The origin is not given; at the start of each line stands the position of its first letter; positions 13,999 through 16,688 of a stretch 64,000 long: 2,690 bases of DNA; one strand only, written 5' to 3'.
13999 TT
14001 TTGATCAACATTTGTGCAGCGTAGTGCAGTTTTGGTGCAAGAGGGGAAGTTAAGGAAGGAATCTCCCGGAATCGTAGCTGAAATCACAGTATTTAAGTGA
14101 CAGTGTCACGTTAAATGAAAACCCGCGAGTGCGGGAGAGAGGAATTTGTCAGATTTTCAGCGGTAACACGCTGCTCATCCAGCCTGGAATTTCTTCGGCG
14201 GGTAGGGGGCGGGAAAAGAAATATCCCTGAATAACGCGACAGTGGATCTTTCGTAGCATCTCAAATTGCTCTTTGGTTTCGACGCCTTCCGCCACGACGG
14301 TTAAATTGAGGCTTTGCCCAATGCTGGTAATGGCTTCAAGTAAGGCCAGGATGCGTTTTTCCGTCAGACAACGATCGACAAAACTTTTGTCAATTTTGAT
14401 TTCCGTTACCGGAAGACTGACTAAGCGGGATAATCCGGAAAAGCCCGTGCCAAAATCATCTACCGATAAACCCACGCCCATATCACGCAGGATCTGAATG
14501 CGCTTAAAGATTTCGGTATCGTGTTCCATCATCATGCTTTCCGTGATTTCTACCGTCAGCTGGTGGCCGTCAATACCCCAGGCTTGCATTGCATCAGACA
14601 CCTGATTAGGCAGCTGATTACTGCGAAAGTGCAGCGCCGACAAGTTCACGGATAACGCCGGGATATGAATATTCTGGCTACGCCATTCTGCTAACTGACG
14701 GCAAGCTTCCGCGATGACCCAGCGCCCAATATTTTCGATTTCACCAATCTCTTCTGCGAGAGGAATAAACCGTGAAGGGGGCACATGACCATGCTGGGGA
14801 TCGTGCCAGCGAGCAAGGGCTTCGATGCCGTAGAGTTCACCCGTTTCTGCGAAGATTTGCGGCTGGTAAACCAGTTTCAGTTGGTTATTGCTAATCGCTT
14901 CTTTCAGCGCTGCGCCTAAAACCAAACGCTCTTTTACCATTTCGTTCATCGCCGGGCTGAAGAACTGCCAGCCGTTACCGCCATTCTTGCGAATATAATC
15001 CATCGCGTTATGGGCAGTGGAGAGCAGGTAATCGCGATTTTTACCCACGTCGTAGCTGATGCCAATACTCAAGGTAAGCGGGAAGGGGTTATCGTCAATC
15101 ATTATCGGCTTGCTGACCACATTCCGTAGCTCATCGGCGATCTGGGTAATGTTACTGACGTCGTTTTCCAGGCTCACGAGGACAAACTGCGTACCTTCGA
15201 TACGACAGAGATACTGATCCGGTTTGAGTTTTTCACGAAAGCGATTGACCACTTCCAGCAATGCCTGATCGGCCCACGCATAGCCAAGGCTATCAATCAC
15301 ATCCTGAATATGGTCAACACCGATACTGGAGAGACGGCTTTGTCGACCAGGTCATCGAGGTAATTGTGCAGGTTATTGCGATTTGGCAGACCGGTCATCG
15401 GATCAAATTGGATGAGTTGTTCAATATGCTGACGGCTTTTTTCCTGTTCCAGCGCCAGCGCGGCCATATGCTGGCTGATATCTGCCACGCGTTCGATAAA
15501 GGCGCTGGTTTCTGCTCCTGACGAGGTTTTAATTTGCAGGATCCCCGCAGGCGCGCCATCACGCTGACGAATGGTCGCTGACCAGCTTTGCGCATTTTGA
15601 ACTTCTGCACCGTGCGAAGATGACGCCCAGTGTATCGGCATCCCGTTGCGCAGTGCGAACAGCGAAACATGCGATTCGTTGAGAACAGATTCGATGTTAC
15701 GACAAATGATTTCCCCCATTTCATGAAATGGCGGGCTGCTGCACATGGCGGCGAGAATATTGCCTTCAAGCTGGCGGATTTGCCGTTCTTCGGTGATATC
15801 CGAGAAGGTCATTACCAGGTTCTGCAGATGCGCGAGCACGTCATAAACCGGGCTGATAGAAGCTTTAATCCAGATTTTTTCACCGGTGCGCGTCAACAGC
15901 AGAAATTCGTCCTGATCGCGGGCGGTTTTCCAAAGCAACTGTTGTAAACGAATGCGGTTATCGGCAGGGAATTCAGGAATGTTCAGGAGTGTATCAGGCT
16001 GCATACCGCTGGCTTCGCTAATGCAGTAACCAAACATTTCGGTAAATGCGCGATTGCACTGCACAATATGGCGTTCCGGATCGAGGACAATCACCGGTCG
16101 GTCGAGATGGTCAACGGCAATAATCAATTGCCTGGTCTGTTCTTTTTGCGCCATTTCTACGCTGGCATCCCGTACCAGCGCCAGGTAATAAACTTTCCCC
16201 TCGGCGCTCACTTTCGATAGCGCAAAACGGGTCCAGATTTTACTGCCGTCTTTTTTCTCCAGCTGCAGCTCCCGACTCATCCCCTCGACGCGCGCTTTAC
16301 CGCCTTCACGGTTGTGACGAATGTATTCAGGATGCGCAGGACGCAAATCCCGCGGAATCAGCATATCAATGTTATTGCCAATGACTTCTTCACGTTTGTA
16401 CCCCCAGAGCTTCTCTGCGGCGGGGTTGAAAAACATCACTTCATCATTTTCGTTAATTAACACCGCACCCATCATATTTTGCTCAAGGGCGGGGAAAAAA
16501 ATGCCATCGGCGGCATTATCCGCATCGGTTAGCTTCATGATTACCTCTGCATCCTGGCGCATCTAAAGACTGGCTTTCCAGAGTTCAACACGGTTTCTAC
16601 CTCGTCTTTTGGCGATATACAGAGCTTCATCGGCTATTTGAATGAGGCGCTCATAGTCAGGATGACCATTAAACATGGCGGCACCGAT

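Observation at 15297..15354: Frameshift splits the oxygen-sensing c-di-GMP phosphodiesterase gene dosP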

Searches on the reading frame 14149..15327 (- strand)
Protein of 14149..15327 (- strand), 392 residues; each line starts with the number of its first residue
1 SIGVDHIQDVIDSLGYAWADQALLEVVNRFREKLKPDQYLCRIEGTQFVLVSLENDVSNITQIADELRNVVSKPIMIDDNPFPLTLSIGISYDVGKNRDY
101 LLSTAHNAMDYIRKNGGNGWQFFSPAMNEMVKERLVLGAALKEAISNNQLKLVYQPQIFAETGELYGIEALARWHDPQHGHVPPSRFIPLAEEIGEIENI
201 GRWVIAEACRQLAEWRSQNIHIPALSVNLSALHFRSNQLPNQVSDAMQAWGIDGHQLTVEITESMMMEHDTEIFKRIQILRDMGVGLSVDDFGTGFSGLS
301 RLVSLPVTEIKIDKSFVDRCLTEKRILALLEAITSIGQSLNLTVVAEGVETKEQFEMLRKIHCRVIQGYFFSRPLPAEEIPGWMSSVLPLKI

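Call 27: profile_search(protein=window:14149-15327:-)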
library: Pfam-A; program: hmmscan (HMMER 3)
A. the first sequence (392 residues): domains with independent E <= 10: 5; with E <= 0.001: 2
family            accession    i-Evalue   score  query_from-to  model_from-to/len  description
EAL               PF00563.25    5.1e-71   239.2     140-374         3-236/236  EAL domain
GGDEF             PF00990.26    7.1e-14    52.3       2-118        38-160/161  Diguanylate cyclase, GGDEF domain
PBV_CP            PF20816.2       0.026    13.7     223-300       244-323/515  Picobirnavirus, Capsid protein
GGDEF_GdpP        PF24898.2       0.035    14.8      37-118        37-114/126  Cyclic-di-AMP phosphodiesterase GdpP-like, GGDEF domain
ATPgraspMvdD      PF21068.3        0.09    13.3      50-104         4-58/121  MvdD pre-ATP grasp domain

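Call 53: search_solved_structures(query=window:14149-15300:-, max_evalue=1e-30)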
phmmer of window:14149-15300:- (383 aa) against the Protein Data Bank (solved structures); distinct sequences matched with E-value up to 1e-30: 29.
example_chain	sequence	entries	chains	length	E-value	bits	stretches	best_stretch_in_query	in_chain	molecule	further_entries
9cmf_A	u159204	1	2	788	1.6e-255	850.1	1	1-383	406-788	Oxygen sensor protein DosP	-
9bgv_A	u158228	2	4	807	1.6e-255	850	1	1-383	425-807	Oxygen sensor protein DosP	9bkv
9clo_A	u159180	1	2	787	5.8e-255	848.2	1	1-382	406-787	Oxygen sensor protein DosP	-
9cdr_A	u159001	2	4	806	6e-255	848.2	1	1-382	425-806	Oxygen sensor protein DosP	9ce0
4hu3_A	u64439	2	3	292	2.4e-179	599.4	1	111-383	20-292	Oxygen sensor protein DosP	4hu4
4rnh_A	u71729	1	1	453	2.5e-76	260.4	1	3-371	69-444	Motility regulator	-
4rnf_A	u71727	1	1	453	6.1e-75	255.8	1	3-371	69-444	Motility regulator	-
5m3c_A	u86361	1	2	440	2.3e-69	237.5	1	3-370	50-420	Diguanylate cyclase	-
8arv_A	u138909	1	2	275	2.1e-62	214.6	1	131-376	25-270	Bifunctional diguanylate cyclase/phosphodiesterase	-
4rni_A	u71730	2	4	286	5.1e-62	213.3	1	117-371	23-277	Motility regulator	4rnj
5m1t_A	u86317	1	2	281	1.9e-61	211.4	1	117-371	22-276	MucR Phosphodiesterase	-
2r6o_A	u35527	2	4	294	1.5e-47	165.7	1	123-370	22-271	Putative diguanylate cyclase/phosphodiesterase (GGDEF & EAL domains) | PUTATIVE DIGUANYLATE CYCLASE/PHOSPHODIESTERASE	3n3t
4hjf_A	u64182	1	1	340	6.4e-44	153.8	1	92-373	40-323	GGDEF family protein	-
3u2e_A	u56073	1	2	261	1.3e-42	149.5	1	125-372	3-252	GGDEF family protein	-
3s83_A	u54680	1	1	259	8.4e-42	146.8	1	127-372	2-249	GGDEF family protein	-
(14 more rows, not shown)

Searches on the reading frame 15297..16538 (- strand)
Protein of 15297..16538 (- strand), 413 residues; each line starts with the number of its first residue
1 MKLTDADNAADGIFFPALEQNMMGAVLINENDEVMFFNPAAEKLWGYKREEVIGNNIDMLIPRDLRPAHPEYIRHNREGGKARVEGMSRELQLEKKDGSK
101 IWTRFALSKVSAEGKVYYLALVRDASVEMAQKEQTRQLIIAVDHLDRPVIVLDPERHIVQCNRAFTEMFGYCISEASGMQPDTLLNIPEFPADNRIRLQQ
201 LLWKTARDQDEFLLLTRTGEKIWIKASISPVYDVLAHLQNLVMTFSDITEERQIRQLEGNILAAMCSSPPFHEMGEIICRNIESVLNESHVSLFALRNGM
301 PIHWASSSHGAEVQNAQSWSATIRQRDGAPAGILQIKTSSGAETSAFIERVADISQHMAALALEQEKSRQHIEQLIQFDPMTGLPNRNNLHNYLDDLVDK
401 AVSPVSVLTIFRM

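Call 26: profile_search(protein=window:15297-16538:-)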
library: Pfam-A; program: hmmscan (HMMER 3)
A. the first sequence (413 residues): domains with independent E <= 10: 16; with E <= 0.001: 8
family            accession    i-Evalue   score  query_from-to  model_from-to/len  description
PAS_9             PF13426.13    5.3e-14    52.8      25-124         4-100/103  PAS domain
PAS_9             PF13426.13    6.3e-12    46.1     149-250         4-103/103  PAS domain
PAS_4             PF08448.16    1.1e-09    38.9     142-253         1-110/110  PAS fold
PAS               PF00989.32    1.7e-09    38.1      24-124        13-112/113  PAS fold
PAS               PF00989.32    4.6e-09    36.7     142-248         7-113/113  PAS fold
PAS_8             PF13188.13    1.5e-06    28.3     141-192         6-54/65  PAS domain
PAS_8             PF13188.13    0.00057    20.1      18-63          7-53/65  PAS domain
PAS_3             PF08447.18    0.00067    20.3      35-119         2-85/89  PAS fold
PAS_7             PF12860.13     0.0011    19.5     142-253         1-112/115  PAS fold
PAS_3             PF08447.18     0.0012    19.5     159-234         2-78/89  PAS fold
GGDEF             PF00990.26      0.025    14.8     378-408         3-36/161  Diguanylate cyclase, GGDEF domain
PAS_10            PF13596.12        0.1    13.7      22-85          9-71/106  PAS domain
PAS_4             PF08448.16       0.13    12.9      22-125         5-105/110  PAS fold
PAS_GdpP          PF21370.4        0.62    10.9      23-60         14-49/90  Cyclic-di-AMP phosphodiesterase GdpP-like, PAS domain
Diguanyl_cycl_sen PF24820.1        0.88    10.0      22-109         5-95/109  Diguanylate cyclase-like sensor domain
MLTR_LBD          PF17765.7         1.5     9.3     143-171        10-39/168  MmyB-like transcription regulator ligand binding domain

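Call 52: search_solved_structures(query=window:15297-16538:-, max_evalue=1e-10)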
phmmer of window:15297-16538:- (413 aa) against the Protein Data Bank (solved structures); distinct sequences matched with E-value up to 1e-10: 8.
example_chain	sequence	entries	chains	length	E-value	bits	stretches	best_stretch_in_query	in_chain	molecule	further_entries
9cdr_A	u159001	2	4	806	1.1e-272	906.8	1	1-408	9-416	Oxygen sensor protein DosP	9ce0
9bgv_A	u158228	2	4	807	7.5e-272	904.1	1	1-408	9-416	Oxygen sensor protein DosP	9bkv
9cmf_A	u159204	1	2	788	5.8e-266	884.7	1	12-408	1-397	Oxygen sensor protein DosP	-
9clo_A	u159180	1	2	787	4e-265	882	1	12-408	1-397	Oxygen sensor protein DosP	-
1v9y_A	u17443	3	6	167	6e-88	298.7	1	1-139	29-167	Heme pas sensor protein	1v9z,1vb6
1s66_L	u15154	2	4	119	2.2e-75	257.3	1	8-126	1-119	Hypothetical protein yddU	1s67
1d06_A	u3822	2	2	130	2.4e-12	49.8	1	22-125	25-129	nitrogen fixation regulatory protein fixL | FIXL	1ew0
8js5_A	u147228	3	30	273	5.9e-11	45.2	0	26-130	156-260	Sensor protein FixL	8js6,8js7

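Call 63: list_cluster_members(proteins=[window:15300-16538:-, window:15300-16562:-, window:14152-15300:-, L004:2323-4398:+, L004:2299-4398:+])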
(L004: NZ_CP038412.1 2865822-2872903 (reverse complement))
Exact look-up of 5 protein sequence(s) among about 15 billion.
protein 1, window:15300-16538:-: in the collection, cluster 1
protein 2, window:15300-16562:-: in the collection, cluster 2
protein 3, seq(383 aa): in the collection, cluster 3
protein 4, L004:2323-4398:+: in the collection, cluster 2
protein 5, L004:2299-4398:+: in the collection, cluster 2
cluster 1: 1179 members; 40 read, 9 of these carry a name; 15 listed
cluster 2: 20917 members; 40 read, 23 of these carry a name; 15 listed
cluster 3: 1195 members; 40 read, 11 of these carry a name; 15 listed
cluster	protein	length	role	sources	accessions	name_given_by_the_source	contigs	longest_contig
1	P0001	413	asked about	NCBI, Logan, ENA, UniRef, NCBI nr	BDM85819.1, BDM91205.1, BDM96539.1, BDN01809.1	hypothetical protein OkiPb00406_31300 [Escherichia coli] | Oxygen sensing protein n=2 Tax=Escherichia coli TaxID=562 RepID=C3SDK6_ECOLX | oxygen sensing protein [Escherichia coli]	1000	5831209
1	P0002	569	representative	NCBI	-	-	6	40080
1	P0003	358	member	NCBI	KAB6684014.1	PAS domain S-box protein, partial [Phocaeicola vulgatus]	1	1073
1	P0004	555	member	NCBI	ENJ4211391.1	oxygen-sensing cyclic-di-GMP phosphodiesterase, partial [Escherichia coli]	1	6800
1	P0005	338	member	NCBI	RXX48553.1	oxygen-sensing cyclic-di-GMP phosphodiesterase, partial [Klebsiella pneumoniae]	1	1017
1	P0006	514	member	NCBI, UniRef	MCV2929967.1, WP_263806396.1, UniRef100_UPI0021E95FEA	oxygen-sensing cyclic-di-GMP phosphodiesterase, partial [Escherichia coli] | oxygen-sensing cyclic-di-GMP phosphodiesterase DosP n=1 Tax=Escherichia coli TaxID=562 ...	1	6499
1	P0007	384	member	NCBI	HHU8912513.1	TPA: PAS domain S-box protein, partial [Escherichia coli]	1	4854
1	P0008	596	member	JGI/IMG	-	c-di-GMP-specific phosphodiesterase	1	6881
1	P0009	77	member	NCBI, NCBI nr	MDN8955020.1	hypothetical protein Q0P12_15045, partial [Staphylococcus aureus] | hypothetical protein [Staphylococcus aureus]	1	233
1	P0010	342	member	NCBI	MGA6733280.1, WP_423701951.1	diguanylate cyclase domain-containing protein, partial [Escherichia coli]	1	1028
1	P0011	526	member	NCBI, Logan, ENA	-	-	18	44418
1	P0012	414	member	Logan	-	-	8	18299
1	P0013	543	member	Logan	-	-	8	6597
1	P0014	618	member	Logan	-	-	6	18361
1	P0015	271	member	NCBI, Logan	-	-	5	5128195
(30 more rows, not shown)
